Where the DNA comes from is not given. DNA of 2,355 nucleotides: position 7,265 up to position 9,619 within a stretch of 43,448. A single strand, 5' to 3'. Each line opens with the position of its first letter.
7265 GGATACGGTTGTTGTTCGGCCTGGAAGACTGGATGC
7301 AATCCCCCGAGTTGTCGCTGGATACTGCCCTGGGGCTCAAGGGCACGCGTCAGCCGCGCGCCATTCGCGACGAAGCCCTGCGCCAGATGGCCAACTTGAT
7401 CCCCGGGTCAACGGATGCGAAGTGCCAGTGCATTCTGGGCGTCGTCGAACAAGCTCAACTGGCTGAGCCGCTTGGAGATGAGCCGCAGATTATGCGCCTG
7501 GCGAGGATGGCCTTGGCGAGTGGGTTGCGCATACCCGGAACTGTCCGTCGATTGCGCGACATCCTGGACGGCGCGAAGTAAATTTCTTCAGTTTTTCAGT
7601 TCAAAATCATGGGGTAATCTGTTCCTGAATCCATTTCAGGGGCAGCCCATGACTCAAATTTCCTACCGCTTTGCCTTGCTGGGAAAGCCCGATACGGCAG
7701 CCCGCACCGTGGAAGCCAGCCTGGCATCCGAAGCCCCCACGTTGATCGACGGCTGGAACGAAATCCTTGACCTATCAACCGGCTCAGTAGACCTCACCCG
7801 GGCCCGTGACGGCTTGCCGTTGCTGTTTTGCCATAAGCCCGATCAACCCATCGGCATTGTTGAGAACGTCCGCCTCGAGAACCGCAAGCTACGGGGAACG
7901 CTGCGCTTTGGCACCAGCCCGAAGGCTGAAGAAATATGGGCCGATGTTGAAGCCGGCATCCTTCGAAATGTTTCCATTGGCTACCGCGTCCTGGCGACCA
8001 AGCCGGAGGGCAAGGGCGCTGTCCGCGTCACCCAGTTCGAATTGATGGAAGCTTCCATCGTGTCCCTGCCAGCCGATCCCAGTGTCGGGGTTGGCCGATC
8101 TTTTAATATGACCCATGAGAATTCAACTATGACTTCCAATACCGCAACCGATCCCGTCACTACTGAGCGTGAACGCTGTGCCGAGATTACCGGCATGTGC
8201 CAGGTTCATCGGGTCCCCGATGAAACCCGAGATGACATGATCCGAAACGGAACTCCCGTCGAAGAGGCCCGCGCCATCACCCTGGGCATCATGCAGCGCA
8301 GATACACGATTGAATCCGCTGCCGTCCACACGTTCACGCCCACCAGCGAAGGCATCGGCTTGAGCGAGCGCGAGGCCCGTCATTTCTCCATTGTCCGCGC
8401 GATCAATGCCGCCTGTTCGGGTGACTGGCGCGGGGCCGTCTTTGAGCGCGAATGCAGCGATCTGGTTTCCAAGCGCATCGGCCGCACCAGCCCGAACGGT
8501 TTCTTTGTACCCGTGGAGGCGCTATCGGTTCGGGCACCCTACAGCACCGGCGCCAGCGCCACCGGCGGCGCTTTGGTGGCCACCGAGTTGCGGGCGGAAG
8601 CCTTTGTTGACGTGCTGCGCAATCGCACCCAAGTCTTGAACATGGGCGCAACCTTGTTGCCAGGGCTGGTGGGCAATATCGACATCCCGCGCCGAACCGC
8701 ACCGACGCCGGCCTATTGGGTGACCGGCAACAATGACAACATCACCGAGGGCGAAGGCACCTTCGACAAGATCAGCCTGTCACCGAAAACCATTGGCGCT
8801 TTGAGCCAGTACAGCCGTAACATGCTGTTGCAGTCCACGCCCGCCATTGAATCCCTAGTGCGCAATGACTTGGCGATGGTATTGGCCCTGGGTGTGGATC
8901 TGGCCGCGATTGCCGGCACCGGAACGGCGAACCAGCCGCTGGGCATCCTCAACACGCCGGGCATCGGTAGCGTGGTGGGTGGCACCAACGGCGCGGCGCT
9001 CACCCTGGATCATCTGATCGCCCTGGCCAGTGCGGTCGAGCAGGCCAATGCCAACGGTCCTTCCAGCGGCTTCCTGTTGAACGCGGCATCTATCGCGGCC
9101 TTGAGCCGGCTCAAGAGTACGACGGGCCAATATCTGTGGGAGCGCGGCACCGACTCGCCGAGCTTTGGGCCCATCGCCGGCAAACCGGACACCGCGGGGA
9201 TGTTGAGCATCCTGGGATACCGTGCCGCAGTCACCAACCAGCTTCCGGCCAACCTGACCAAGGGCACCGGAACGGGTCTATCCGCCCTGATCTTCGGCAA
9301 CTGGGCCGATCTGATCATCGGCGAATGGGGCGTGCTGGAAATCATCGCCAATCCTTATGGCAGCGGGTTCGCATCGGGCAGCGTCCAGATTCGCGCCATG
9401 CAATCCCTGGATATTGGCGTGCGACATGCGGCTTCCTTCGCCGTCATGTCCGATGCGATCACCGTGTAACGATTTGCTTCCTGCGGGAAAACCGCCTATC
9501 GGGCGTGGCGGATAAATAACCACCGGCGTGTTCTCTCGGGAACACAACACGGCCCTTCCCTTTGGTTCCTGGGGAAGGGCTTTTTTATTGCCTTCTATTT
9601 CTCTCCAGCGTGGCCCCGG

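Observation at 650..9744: Compact 9.0-kb tRNA-Leu-integrated element whose only virion gene is a protease-capsid fusion: candidate new class of capsid-only phage satellite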

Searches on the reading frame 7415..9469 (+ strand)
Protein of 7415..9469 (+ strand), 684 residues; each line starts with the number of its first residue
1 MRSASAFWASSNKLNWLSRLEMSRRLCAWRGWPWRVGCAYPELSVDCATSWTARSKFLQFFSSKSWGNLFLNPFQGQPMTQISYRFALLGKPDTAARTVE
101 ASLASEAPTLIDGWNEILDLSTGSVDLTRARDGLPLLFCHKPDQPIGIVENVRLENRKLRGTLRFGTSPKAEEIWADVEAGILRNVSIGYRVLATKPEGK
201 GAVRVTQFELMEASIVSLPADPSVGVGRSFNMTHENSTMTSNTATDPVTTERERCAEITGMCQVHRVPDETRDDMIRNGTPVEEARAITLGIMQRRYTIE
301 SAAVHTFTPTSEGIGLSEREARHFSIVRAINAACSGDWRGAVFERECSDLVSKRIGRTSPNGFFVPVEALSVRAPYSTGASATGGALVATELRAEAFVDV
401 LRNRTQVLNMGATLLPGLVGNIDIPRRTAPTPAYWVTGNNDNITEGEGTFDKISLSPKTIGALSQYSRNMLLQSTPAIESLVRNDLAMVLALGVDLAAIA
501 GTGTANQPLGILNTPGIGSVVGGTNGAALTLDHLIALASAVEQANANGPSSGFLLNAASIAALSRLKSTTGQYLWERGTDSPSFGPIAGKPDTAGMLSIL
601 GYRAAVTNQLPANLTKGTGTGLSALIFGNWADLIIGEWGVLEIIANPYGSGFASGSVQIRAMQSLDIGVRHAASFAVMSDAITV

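Call 6: search_protein_families(library=pfam, proteins=[window:7415-9469:+], max_evalue=0.01)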
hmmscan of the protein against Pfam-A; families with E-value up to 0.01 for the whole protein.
window:7415-9469:+ (684 aa): 2 families
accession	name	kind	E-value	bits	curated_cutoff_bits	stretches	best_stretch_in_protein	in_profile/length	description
PF05065.19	Phage_capsid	-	4.1e-44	151.5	24.2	1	384-679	1-279/280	Phage capsid family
PF04586.22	Peptidase_S78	-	5e-09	36.9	21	1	130-225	47-151/165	Caudovirus prohead serine protease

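Call 7: search_protein_families(library=phrogs, proteins=[window:7415-9469:+], max_evalue=0.01)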
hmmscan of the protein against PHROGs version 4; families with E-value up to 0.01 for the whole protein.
window:7415-9469:+ (684 aa): 10 families
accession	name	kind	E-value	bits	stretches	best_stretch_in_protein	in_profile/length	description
phrog_617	-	head and packaging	6.5e-126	422.7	1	91-680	20-623/626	major head protein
phrog_4523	-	head and packaging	8.3e-42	144.7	1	90-330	23-305/644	major head and protease protein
phrog_10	-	head and packaging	1.8e-36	127.4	1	377-683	358-638/752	major head protein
phrog_80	-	head and packaging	5.6e-19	69.8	1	120-223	259-372/607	head maturation protease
phrog_11321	-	unknown function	8.5e-12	46.1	1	127-221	26-131/327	-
phrog_2263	-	head and packaging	2.2e-10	41.1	1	124-578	66-460/551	major head protein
phrog_15928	-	head and packaging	4.6e-08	34.2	1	474-631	5-132/185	major head protein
phrog_3244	-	head and packaging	1.4e-06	29.3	1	132-222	69-173/326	head maturation protease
phrog_7015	-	head and packaging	0.0017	18.9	1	135-242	48-153/240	head maturation protease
phrog_16951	-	unknown function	0.0025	18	0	211-281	183-250/312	-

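Call 10: search_dna_similar(query=window:7649-9469:+, collection=phages, mode=protein, max_rows=25)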
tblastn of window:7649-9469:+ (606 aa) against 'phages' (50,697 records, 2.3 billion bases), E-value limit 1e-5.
Records with a match: 192; places in all: 192; records where one place covers at least 80% of the query: 56.
Best place of each record, by identity: <60% 192.
By first word of the organism name: Bacteriophage 17; Burkholderia 16; Streptococcus 13; Klebsiella 10; Xanthomonas 10; Escherichia 9; Pseudomonas 8; Roseobacter 7; Rhodobacter 7; Campylobacter 7; and 41 more.
By host as written in the record: - 16; Burkholderia sp. 9; Xanthomonas campestris pv. campestris GBBC 1419 8; Escherichia coli 6; Ruminococcus sp. 6; Rhodobacter capsulatus YW1 5; Ralstonia solanacearum 4; Helicobacter bizzozeronii 4; and 99 more.
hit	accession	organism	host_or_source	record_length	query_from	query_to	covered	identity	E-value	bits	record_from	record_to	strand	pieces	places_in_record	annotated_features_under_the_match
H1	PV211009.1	Roseobacter phage CRP-701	Roseobacter sp. FZCC1911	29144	3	602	99%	34.2%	8e-77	272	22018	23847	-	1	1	major capsid protein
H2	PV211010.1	Roseobacter phage CRP-811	Roseobacter sp. FZCC0198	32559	15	604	97%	34.7%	4e-87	302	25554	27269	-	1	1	major capsid protein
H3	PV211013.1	Roseobacter phage CRP-823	Roseobacter sp. FZCC0197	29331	15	606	98%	34.4%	6e-75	266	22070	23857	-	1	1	major capsid protein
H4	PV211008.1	Roseobacter phage CRP-406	Roseobacter sp. FZCC0037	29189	15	606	98%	34.0%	1e-74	266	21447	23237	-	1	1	major capsid protein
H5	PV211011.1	Roseobacter phage CRP-821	Roseobacter sp. FZCC0197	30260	15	606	98%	33.9%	3e-74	265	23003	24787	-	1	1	major capsid protein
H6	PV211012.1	Roseobacter phage CRP-822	Roseobacter sp. FZCC0197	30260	15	606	98%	33.9%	3e-74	265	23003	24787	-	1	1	major capsid protein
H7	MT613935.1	Pseudomonas phage Persinger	Pseudomonas aeruginosa UVA4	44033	15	605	98%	33.7%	4e-83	290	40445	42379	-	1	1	major capsid protein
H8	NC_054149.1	Pseudomonas phage Persinger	Pseudomonas aeruginosa UVA4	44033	15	605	98%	33.7%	4e-83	290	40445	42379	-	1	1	major head protein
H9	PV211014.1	Roseobacter phage CRP-831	Roseobacter sp. FZCC0196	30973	15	606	98%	33.5%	6e-73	261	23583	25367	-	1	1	major capsid protein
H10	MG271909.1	Synechococcus phage S-LBS1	Synechococcus sp. TCC793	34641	18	597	96%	34.1%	2e-87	303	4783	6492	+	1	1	major capsid protein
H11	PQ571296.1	Klebsiella phage KA2-1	Klebsiella aerogenes MAO-MM-7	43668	15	603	97%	33.3%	3e-79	279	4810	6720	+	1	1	major head protein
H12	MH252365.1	Ralstonia phage phiRSP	Ralstonia solanacearum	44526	7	597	88%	36.4%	1e-48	286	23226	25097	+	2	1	putative major capsid protein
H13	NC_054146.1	Ralstonia phage phiRSP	Ralstonia solanacearum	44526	7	597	88%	36.4%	1e-48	286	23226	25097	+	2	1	major head protein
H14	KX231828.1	Enterobacter phage Arya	Enterobacter sp. CT7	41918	15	599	97%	33.3%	8e-83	289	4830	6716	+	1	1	putative major capsid protein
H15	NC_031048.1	Enterobacter phage Arya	Enterobacter sp. CT7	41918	15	599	97%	33.3%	8e-83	289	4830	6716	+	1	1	major head protein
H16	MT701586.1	Burkholderia phage Mica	Burkholderia cenocepacia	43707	7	605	99%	32.5%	1e-72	259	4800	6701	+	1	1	major capsid protein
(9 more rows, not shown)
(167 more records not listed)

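Call 13: find_homologous_proteins(query=window:7649-9469:+, max_evalue=1e-20)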
Query window:7649-9469:+ (606 aa): 1543 proteins with E <= 1e-20 among 8000 candidates; the best 120 are listed.
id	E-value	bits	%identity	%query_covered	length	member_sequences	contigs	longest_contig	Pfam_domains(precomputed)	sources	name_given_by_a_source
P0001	0.0e+0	1334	100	100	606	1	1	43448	PF05065.20,PF04586.23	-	-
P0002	5.0e-180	618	52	99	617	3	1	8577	PF05065.20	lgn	-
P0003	2.5e-176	606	51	99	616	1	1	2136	PF05065.20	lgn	-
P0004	4.6e-176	605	52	99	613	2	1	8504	PF05065.20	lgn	-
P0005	1.4e-173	597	51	98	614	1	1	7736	PF05065.20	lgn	-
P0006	3.6e-172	592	51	100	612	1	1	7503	PF05065.20,PF04586.23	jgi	jgi:HK97 family phage major capsid protein/HK97 family phage prohead protease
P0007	4.1e-170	585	52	98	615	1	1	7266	PF05065.20,PF04586.23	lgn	-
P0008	8.3e-170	584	51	98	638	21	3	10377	PF05065.20,PF04586.23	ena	-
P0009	1.9e-162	560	49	100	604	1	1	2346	PF05065.20,PF04586.23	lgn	-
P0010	8.2e-160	551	48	100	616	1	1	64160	PF05065.20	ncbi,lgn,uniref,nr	ncbi:phage prohead protease, HK97 family/phage major capsid protein, HK97 family,TIGR01554 [Nitrosos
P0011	1.6e-159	550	49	98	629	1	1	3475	PF05065.20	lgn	-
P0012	3.6e-158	546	48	100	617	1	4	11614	PF05065.20,PF04586.23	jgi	jgi:HK97 family phage major capsid protein/HK97 family phage prohead protease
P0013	7.8e-158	545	49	98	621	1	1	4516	PF05065.20,PF04586.23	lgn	-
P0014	1.2e-157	544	49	98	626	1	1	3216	PF05065.20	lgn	-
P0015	2.3e-157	543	54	79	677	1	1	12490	PF13364.13,PF05065.20,PF21467.4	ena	-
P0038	6.0e-151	522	48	100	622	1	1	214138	PF05065.20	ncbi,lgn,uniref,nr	ncbi:phage major capsid protein [Thiomonas bhubaneswarensis]|uniref:Phage major capsid protein, HK97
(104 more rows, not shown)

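Call 14: find_encoding_contigs(protein=P0002, flank=10000, max_places=3)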
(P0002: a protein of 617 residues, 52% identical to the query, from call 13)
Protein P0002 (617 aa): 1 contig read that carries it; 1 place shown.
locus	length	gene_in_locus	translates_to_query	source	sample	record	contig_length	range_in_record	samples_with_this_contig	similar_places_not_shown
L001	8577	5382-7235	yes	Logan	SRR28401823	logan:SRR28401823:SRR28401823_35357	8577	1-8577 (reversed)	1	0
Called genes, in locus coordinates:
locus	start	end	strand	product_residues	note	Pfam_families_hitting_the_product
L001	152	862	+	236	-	-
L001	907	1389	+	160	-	-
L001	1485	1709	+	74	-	PF05930:Phage_AlpA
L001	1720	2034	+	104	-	-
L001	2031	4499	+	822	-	PF13362:Toprim_3, PF13662:Toprim_4 (weak), PF13148:DUF3987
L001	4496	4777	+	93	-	-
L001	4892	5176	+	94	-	-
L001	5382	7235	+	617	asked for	PF05065:Phage_capsid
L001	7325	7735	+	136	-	PF14020:DUF4236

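Call 15: find_encoding_contigs(protein=P0010, flank=10000, max_places=3)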
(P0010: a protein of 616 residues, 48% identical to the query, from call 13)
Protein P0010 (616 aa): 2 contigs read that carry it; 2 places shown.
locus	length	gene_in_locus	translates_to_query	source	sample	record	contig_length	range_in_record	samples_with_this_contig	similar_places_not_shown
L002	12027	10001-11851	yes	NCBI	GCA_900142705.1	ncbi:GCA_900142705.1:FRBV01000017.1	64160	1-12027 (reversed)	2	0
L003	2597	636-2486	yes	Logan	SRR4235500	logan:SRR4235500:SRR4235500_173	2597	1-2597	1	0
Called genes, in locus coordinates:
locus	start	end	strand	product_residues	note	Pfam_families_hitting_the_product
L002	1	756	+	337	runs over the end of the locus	PF01207:Dus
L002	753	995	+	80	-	PF02954:HTH_8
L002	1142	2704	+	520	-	PF02142:MGS, PF01808:AICARFT_IMPCHas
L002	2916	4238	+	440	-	PF02844:GARS_N, PF01071:GARS_A, PF02786:CPSase_L_D2 (weak), PF02222:ATP-grasp (weak), PF02843:GARS_C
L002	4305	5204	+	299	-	PF01218:Coprogen_oxidas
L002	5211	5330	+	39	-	-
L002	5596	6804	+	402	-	PF13356:Arm-DNA-bind_3, PF22022:Phage_int_M, PF00589:Phage_integrase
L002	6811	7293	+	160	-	-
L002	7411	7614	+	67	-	PF05930:Phage_AlpA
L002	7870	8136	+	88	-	-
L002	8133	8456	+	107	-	-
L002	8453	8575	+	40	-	-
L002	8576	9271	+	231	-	-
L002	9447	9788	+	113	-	-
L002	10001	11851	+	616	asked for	PF05065:Phage_capsid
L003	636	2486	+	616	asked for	PF05065:Phage_capsid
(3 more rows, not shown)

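Call 16: find_encoding_contigs(protein=P0038, flank=10000, max_places=3)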
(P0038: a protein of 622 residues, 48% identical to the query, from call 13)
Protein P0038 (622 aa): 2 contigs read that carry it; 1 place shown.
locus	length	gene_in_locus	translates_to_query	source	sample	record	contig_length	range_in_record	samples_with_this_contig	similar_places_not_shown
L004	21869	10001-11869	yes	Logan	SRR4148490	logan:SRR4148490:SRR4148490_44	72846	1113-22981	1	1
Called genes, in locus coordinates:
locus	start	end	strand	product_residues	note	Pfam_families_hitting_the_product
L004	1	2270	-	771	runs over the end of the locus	PF08206:OB_RNB, PF17876:CSD2, PF00773:RNB, PF00575:S1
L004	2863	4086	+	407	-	PF13356:Arm-DNA-bind_3, PF22022:Phage_int_M, PF00589:Phage_integrase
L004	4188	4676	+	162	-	PF04002:RadC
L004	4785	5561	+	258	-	-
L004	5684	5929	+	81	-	-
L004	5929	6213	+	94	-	-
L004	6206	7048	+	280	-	PF23639:DUF7146, PF13362:Toprim_3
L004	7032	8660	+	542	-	-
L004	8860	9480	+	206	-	-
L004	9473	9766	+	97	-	-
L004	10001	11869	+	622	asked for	PF05065:Phage_capsid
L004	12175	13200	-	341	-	PF01565:FAD_binding_4, PF02873:MurB_C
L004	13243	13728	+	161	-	PF04461:YajQ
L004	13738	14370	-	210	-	PF02660:G3P_acyltransf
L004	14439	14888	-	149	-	PF04073:tRNA_edit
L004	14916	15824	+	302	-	PF02811:PHP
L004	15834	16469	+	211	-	PF01300:Sua5_yciO_yrdC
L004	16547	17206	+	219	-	PF02163:Peptidase_M50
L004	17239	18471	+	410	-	PF00579:tRNA-synt_1b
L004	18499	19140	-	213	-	PF09335:VTT_dom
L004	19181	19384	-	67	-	PF00313:CSD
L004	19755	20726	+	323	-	PF06574:FAD_syn, PF01687:Flavokinase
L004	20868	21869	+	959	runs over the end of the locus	PF00133:tRNA-synt_1, PF01406:tRNA-synt_1e (faint), PF09334:tRNA-synt_1g, PF08264:Anticodon_1, PF06827:zf-FPG_IleRS (weak)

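Call 21: find_related_loci(query=A1, collection=genome_contigs, flank=10000)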
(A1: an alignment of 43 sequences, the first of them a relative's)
Query A1 (606 aa) in genome_contigs; peptide patterns used: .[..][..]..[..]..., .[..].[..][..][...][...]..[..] (x = any residue, [..] = any of these).
171 stretches matched a pattern; 139 encode a relative of the query (tblastn E <= 1e-3); the best 80 are kept; 80 distinct loci.
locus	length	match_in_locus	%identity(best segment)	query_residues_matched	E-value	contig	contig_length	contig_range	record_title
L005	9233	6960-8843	51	11-605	8e-180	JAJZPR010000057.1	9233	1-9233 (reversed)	MAG: Proteobacteria bacterium isolate SKS1.bin131 NODE_13171_length_9233_cov_11.382715, whole genome shotgun sequence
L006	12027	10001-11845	48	1-605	5e-165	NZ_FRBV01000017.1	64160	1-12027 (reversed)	Nitrosospira sp. Nsp11, whole genome shotgun sequence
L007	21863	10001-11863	48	1-605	5e-156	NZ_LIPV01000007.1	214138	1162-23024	Thiomonas bhubaneswarensis strain DSM 18181 DSM_18181_07, whole genome shotgun sequence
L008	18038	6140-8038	46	15-605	5e-155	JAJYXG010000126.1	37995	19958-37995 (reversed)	MAG: Proteobacteria bacterium isolate FK3.bin20 NODE_2025_length_37995_cov_3.519674, whole genome shotgun sequence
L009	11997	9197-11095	47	15-605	2e-155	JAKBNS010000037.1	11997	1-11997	MAG: Proteobacteria bacterium isolate LL3.bin32 NODE_4543_length_11997_cov_2.819377, whole genome shotgun sequence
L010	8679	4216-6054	46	15-605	2e-146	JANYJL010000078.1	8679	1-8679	MAG: Rhizobacter sp. isolate GL140_3_metabinner_99 GL140_3_k141_2609785, whole genome shotgun sequence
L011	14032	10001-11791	43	1-604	5e-142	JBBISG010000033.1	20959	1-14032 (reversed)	MAG: Nitrospirota bacterium isolate BQF270218_bin_368 NODE_2082_length_20959_cov_2.92929, whole genome shotgun sequence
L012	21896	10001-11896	45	1-605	2e-162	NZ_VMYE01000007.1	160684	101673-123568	Extensimonas perlucida strain HX2-24 Scaffold7, whole genome shotgun sequence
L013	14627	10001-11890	44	15-605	1e-139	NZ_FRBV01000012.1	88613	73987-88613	Nitrosospira sp. Nsp11, whole genome shotgun sequence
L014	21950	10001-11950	41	15-605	2e-139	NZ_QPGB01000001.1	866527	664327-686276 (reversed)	Parvibium lacunae strain KMB9 SC0001, whole genome shotgun sequence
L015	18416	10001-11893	43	12-605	2e-138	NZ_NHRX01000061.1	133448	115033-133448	Rhodocyclus purpureus strain DSM 168 scaffold0061, whole genome shotgun sequence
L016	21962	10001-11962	42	15-606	4e-138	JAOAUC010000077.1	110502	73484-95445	MAG: Zoogloea oleivorans isolate AF21_PE0_T1_S7_64_23 T1_S7_73_length_110502_cov_14, whole genome shotgun sequence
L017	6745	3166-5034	43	8-604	5e-137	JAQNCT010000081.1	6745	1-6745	MAG: Acidocella sp. isolate RAIPT19 spades_5123, whole genome shotgun sequence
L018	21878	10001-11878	42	15-605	4e-137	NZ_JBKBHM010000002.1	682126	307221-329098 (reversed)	MAG: Limnobacter sp. isolate 21I_061.bin.27 NODE_5_length_682126_cov_4.803601, whole genome shotgun sequence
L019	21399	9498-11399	41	11-604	4e-135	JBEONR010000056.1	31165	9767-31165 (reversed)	Oxalobacteraceae bacterium GrIS 1.11 Ga0418724_056, whole genome shotgun sequence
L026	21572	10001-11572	40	3-604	2e-124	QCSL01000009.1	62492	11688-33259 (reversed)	Synechococcus sp. AG-670-B23 Ga0171695_1009, whole genome shotgun sequence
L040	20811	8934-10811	38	12-605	3e-113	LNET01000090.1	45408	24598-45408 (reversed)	MAG: Burkholderiales bacterium Ga0077543 Ga0077543_1083.1, whole genome shotgun sequence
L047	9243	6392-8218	43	15-605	2e-138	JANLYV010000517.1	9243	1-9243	MAG: Rubrivivax sp. isolate OTE_14_metabat.222 OTE_14_k141_1730043, whole genome shotgun sequence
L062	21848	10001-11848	45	11-605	3e-153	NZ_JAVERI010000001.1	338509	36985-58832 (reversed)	MAG: Thiomonas sp. isolate BF1_11 scaffold_16_c1_biofilm_2017, whole genome shotgun sequence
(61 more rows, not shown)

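Call 22: get_annotated_region(hit=H16, flank=6000)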
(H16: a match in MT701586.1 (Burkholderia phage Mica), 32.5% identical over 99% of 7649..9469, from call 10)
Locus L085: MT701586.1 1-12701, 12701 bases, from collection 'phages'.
description: Burkholderia phage Mica, complete genome.
organism: Burkholderia phage Mica (NCBI taxid 2767579)
taxonomy: Viruses; Duplodnaviria; Heunggongvirae; Uroviricota; Caudoviricetes; Micavirus; Micavirus Mica
host: Burkholderia cenocepacia; source: soil; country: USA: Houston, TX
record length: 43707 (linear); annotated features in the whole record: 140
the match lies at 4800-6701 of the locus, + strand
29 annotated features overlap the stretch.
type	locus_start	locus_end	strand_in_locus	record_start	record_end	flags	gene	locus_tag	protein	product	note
regulatory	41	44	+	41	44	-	-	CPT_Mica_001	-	ribosome_binding_site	-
CDS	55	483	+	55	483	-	-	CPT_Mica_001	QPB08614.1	terminase small subunit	Blastp AAA96533, Lambda nu1, evalue: 2.82015e-4; PF07471 [IPR010906]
regulatory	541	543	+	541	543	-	-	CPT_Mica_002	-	ribosome_binding_site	-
CDS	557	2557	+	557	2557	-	-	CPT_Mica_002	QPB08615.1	terminase large subunit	Blastp AAA96534, Escherichia phage Lambda, evalue: 1.51844e-56; PF05876; HHpred: [3CPE_A][DNA packaging protein Gp17; ...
regulatory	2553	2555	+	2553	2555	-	-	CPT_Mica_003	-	ribosome_binding_site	-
CDS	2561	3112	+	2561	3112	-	-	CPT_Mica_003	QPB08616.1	hypothetical protein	-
regulatory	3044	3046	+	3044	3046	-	-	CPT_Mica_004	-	ribosome_binding_site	-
CDS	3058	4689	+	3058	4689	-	-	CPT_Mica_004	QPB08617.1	portal protein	Blastp, AAA96536, Escherichia phage Lambda, evalue: 7.43e-5; PF05136 [IPR006429][Phage portal protein][lambda family]; ...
regulatory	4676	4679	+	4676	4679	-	-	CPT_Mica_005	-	ribosome_binding_site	-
CDS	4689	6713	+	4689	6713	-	-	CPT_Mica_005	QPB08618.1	major capsid protein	Blastp: SwissProt: [B0ZSF3|CAPSD_BPHA1][Major capsid protein][Halomonas phage phiHAP-1][evalue: 3.0155e-96]; PF05065 ...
regulatory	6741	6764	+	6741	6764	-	-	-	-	terminator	-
regulatory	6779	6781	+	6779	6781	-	-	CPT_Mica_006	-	ribosome_binding_site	-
CDS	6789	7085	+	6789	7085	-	-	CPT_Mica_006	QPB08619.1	hypothetical protein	-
regulatory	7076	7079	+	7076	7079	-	-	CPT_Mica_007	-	ribosome_binding_site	-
CDS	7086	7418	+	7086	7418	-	-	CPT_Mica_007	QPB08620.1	putative head-to-tail connector complex protein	Blastp, YP_009284272, putative head-tail attachment protein, Enterobacter phage Arya, evalue: 4.0726e-18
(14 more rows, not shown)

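Call 23: get_annotated_region(hit=H2, flank=7000)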
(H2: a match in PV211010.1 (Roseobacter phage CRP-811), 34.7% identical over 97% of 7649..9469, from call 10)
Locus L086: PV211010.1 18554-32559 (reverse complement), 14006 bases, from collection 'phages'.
description: Roseobacter phage CRP-811, complete genome.
organism: Roseobacter phage CRP-811 (NCBI taxid 3417980)
taxonomy: Viruses; Duplodnaviria; Heunggongvirae; Uroviricota; Caudoviricetes
host: Roseobacter sp. FZCC0198; source: seawater; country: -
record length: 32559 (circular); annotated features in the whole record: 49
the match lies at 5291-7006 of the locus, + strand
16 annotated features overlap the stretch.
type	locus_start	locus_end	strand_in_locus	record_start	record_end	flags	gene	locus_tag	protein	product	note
CDS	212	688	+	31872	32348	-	-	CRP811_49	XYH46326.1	terminase small subunit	-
CDS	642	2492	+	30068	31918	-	-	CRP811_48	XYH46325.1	terminase large subunit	-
CDS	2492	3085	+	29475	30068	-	-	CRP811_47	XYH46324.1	hypothetical protein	-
CDS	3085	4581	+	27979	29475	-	-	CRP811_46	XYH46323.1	portal protein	-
CDS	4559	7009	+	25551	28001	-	-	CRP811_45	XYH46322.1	major capsid protein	-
CDS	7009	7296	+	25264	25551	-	-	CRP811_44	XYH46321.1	hypothetical protein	-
CDS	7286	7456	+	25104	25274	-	-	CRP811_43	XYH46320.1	hypothetical protein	-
CDS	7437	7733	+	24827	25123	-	-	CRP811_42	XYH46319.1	head-tail joining protein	-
CDS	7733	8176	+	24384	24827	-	-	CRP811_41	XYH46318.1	minor tail protein U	-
CDS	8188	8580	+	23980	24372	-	-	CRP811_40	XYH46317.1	tail tube protein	-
CDS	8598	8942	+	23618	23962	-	-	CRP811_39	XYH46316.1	putative tail assembly chaperone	-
CDS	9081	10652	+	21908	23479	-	-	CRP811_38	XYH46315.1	tape measure protein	-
CDS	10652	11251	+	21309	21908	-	-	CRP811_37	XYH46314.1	hypothetical protein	-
CDS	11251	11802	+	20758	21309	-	-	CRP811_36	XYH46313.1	hypothetical protein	-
CDS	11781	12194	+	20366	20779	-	-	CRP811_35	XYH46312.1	hypothetical protein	-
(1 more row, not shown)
